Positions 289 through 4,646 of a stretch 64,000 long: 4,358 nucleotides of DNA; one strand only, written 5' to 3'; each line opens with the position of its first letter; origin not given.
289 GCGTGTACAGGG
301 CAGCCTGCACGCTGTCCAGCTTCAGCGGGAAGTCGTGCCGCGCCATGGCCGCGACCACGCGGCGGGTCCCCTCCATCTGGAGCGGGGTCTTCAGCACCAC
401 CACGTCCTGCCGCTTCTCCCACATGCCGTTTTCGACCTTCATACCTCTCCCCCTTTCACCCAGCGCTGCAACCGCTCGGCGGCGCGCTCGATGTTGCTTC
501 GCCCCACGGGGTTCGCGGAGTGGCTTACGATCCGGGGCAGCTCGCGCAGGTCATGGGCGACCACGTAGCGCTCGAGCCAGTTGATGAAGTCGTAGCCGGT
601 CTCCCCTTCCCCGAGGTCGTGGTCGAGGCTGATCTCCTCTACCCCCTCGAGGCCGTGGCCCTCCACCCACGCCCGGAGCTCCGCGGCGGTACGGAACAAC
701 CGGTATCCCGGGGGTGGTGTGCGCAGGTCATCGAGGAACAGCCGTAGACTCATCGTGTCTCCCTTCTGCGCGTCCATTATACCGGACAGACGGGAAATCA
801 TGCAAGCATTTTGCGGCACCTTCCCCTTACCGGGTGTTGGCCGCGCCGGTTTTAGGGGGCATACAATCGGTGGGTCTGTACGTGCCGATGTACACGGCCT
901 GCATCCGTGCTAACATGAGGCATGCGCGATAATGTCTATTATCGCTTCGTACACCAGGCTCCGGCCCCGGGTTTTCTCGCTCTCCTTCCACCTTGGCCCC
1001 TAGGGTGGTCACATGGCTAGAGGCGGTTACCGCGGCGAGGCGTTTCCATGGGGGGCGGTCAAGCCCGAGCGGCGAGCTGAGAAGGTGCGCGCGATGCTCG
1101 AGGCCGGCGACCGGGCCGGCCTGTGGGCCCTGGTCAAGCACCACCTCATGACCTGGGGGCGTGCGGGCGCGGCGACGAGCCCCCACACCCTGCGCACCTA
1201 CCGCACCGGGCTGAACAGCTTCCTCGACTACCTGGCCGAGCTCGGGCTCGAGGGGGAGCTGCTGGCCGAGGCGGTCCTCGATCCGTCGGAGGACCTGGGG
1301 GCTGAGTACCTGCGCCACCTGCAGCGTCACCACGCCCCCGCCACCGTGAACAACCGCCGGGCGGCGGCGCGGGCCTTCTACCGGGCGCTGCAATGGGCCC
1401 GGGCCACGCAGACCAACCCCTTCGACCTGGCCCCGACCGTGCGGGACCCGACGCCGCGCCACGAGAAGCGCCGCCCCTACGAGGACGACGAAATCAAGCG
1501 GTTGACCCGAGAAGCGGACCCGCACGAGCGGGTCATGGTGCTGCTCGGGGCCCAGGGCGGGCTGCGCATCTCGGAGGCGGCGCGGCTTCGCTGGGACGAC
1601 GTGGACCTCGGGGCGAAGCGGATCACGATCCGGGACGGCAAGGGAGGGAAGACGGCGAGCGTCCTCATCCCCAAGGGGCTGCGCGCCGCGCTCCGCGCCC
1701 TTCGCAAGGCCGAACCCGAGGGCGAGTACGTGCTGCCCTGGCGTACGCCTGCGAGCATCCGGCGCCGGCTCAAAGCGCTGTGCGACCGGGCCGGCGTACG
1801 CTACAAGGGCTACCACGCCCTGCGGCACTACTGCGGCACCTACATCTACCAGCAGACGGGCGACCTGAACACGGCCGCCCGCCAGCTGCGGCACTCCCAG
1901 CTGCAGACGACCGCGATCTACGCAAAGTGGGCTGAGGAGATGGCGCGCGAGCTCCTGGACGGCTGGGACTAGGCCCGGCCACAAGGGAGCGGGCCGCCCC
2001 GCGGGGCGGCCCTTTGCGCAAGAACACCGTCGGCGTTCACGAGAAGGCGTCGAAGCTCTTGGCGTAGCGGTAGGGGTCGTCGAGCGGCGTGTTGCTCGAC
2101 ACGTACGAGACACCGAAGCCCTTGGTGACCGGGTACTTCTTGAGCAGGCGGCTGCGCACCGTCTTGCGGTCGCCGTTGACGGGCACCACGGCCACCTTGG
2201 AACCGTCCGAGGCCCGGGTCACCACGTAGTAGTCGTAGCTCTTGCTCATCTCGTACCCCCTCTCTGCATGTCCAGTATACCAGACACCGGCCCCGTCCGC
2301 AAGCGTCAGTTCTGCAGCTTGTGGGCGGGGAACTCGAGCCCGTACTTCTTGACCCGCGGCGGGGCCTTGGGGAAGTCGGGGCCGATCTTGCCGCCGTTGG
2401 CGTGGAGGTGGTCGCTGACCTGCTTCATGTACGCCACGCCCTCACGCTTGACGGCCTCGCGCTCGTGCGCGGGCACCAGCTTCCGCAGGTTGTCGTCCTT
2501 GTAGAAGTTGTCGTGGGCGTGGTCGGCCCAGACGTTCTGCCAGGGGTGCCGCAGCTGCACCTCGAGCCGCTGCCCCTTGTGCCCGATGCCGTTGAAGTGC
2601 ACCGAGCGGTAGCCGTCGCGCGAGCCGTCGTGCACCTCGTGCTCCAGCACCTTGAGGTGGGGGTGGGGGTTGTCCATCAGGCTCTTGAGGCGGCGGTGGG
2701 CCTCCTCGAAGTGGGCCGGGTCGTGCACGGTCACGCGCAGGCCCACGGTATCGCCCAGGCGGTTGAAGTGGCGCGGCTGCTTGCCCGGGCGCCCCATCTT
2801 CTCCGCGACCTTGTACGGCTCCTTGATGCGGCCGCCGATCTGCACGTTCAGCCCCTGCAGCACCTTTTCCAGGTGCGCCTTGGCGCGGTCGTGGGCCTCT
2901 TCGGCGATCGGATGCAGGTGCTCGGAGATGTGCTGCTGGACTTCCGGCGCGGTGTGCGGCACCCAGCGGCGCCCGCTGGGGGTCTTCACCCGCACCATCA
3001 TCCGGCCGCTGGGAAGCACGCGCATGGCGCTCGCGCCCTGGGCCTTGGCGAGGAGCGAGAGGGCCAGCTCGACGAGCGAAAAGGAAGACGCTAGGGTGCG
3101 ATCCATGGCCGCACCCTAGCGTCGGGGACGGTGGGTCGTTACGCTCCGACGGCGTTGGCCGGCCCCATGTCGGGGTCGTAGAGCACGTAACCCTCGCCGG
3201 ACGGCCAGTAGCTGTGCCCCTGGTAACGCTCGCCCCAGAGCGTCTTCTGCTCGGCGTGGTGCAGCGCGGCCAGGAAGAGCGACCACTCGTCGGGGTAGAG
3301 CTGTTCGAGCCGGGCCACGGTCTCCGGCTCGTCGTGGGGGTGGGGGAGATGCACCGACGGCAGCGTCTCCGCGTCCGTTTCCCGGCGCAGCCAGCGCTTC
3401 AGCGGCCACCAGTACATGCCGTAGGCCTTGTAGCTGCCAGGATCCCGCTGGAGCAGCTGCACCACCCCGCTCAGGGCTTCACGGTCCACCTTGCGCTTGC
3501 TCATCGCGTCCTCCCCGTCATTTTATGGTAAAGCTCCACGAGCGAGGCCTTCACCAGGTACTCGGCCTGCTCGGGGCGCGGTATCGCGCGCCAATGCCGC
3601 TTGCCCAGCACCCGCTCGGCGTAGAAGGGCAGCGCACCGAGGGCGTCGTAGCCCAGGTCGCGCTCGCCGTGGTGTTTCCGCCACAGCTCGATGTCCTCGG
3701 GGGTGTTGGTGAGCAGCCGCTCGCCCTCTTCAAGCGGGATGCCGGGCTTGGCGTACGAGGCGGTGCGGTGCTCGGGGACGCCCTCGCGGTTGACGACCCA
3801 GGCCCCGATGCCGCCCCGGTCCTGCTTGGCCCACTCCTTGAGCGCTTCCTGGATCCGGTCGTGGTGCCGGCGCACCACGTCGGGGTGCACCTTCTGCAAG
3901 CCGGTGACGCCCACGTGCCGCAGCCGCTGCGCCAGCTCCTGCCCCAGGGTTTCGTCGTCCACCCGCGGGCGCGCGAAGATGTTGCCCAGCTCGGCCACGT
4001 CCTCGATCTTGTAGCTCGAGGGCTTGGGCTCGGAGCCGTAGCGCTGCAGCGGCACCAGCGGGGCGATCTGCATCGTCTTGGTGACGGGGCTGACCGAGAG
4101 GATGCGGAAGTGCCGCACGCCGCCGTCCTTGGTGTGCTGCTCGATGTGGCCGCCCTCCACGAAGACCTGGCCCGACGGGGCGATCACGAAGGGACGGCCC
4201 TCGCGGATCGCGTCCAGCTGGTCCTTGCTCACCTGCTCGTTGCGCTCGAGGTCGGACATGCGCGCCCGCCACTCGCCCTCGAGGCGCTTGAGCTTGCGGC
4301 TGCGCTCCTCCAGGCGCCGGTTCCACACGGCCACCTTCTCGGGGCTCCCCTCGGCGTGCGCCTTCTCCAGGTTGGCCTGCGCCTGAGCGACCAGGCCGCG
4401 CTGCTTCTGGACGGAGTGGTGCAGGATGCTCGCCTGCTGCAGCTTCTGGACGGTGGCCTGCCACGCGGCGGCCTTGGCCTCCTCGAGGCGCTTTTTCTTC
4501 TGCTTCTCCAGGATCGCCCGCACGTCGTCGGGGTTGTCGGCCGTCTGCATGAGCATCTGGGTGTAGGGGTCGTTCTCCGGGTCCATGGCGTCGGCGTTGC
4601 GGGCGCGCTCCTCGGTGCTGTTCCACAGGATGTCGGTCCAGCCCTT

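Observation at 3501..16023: Two giant helicase proteins (DarB-like methyltransferase-SNF2 fusion plus ChaB-SNF2) co-oriented downstream of portal and MuF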

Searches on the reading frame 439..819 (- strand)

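Call 19: search_protein_families(library=phrogs, proteins=[window:439-819:-], max_evalue=0.001)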
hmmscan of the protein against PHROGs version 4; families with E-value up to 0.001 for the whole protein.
window:439-819:- (126 aa): 1 family
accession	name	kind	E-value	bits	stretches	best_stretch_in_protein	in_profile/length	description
phrog_1479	-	unknown function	1e-23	84.9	1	22-116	3-102/124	-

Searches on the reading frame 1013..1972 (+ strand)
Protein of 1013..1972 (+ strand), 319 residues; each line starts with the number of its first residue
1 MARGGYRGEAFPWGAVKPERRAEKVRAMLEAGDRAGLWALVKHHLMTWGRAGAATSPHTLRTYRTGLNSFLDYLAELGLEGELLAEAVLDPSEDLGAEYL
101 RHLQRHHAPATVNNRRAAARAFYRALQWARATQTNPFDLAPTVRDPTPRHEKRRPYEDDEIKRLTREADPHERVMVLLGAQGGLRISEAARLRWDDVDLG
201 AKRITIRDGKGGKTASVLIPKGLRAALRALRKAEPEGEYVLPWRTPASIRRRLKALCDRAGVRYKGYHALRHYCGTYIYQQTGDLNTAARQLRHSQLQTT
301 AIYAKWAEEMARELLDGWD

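Call 19: search_protein_families(library=phrogs, proteins=[window:1013-1972:+], max_evalue=0.001)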
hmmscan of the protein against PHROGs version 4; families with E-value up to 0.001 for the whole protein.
window:1013-1972:+ (319 aa): 4 families
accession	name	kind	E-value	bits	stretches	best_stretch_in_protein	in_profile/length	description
phrog_1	-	integration and excision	4.6e-43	149.4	1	55-319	182-448/611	integrase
phrog_216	-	integration and excision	6e-35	121.8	1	112-314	15-232/301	integrase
phrog_37709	-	unknown function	2.4e-05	25.3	1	109-201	15-106/116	-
phrog_7269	-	integration and excision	5.4e-05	24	1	249-310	13-73/89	integrase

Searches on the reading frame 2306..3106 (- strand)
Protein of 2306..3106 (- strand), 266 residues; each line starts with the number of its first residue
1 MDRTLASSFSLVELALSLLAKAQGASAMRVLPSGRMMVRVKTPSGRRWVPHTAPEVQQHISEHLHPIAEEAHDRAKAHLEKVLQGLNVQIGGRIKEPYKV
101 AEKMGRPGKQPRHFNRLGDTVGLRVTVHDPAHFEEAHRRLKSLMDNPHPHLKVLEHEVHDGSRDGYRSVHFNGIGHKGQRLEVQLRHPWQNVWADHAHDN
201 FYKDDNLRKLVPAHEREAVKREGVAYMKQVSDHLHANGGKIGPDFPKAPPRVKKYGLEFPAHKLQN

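Call 19: search_protein_families(library=phrogs, proteins=[window:2306-3106:-], max_evalue=0.001)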
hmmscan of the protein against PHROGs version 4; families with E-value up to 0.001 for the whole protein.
window:2306-3106:- (266 aa): 1 family
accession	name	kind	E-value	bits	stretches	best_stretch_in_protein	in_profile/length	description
phrog_4773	-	unknown function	9.1e-08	32.5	1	56-195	40-180/353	-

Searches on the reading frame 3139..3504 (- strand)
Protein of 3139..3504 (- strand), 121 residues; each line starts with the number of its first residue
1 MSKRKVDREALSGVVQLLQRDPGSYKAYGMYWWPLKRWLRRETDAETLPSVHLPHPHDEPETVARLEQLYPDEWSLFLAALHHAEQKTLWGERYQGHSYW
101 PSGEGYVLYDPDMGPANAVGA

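Call 19: search_protein_families(library=phrogs, proteins=[window:3139-3504:-], max_evalue=0.001)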
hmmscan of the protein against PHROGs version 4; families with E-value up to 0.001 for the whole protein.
window:3139-3504:- (121 aa): 1 family
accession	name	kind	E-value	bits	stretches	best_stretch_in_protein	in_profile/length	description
phrog_1629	-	moron, auxiliary metabolic gene and host takeover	3.4e-09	37.8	1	9-44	32-67/138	Ulx-like anti-restriction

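Call 20: search_protein_families(library=pfam, proteins=[window:3139-3504:-], max_evalue=1)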
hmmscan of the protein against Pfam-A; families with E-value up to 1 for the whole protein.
window:3139-3504:- (121 aa): 0 families

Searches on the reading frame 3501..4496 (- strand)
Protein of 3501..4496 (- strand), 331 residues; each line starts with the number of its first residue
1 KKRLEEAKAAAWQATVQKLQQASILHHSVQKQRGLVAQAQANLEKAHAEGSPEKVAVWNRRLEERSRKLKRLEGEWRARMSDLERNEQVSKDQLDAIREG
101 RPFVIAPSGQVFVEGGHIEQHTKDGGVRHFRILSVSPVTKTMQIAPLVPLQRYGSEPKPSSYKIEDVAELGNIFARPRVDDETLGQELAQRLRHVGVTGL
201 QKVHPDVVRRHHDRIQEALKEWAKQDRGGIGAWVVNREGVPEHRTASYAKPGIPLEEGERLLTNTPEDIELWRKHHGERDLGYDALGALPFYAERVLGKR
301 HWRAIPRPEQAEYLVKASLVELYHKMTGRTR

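Call 99: search_protein_families(library=pfam, proteins=[window:3501-4496:-], max_evalue=1)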
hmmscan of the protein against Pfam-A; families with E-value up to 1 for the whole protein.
window:3501-4496:- (331 aa): 1 family
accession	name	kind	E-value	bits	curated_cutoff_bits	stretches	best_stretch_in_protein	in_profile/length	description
PF06476.17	DUF1090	-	0.064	13.7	24.4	1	25-70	64-109/110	Protein of unknown function (DUF1090)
